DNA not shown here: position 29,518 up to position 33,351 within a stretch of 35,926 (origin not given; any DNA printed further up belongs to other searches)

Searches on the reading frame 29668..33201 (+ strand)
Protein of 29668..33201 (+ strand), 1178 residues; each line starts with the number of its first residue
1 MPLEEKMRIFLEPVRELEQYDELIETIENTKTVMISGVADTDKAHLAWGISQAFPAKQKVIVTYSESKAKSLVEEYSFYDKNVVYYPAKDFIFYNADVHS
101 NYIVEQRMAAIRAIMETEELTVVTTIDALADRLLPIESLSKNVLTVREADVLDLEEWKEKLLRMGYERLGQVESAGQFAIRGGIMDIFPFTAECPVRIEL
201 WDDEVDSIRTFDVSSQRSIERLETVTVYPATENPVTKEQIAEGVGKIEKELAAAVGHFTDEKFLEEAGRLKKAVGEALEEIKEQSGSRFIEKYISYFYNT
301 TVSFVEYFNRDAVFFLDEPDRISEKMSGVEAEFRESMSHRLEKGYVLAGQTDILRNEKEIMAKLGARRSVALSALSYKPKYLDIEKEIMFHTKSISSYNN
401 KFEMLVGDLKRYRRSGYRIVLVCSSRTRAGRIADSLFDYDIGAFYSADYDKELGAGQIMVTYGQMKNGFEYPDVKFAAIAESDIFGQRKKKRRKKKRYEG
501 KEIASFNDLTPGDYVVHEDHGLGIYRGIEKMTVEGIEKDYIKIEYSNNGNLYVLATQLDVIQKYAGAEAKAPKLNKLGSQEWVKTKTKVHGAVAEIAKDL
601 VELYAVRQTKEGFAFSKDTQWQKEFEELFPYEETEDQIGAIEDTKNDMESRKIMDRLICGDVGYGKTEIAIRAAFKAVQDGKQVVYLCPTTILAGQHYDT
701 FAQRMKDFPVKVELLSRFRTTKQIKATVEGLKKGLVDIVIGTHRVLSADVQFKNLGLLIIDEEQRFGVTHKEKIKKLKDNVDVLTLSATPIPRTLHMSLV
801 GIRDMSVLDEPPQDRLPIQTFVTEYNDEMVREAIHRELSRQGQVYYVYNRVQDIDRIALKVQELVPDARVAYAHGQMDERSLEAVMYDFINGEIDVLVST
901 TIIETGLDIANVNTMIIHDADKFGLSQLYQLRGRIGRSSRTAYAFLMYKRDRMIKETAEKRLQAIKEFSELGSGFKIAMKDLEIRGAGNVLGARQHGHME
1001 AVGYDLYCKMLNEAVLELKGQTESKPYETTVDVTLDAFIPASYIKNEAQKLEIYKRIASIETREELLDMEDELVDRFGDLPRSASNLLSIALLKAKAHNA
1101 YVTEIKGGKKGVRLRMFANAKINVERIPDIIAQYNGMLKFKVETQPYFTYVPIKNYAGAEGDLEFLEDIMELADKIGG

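Call 95: search_protein_families(library=pfam, proteins=[window:29668-33201:+], max_evalue=0.0001)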
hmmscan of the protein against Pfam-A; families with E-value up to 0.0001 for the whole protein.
window:29668-33201:+ (1178 aa): 6 families
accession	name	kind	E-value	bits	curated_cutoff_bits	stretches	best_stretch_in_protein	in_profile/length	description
PF03461.20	TRCF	-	2.8e-31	108.2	25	1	1034-1126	2-94/95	TRCF domain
PF17757.6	UvrB_inter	-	3.5e-27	94.8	22.9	1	145-232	2-90/91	UvrB interaction domain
PF00270.35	DEAD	-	7.9e-26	91.2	26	1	637-795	4-164/167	DEAD/DEAH box helicase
PF00271.37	Helicase_C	-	3.1e-21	76.1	23.5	1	832-938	8-109/110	Helicase conserved C-terminal domain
PF02559.22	CarD_TRCF_RID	-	2e-20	73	23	1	509-564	1-56/57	CarD-like/TRCF RID domain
PF04851.21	ResIII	-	8.9e-10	39.2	22.5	1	634-790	5-162/164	Type III restriction enzyme, res subunit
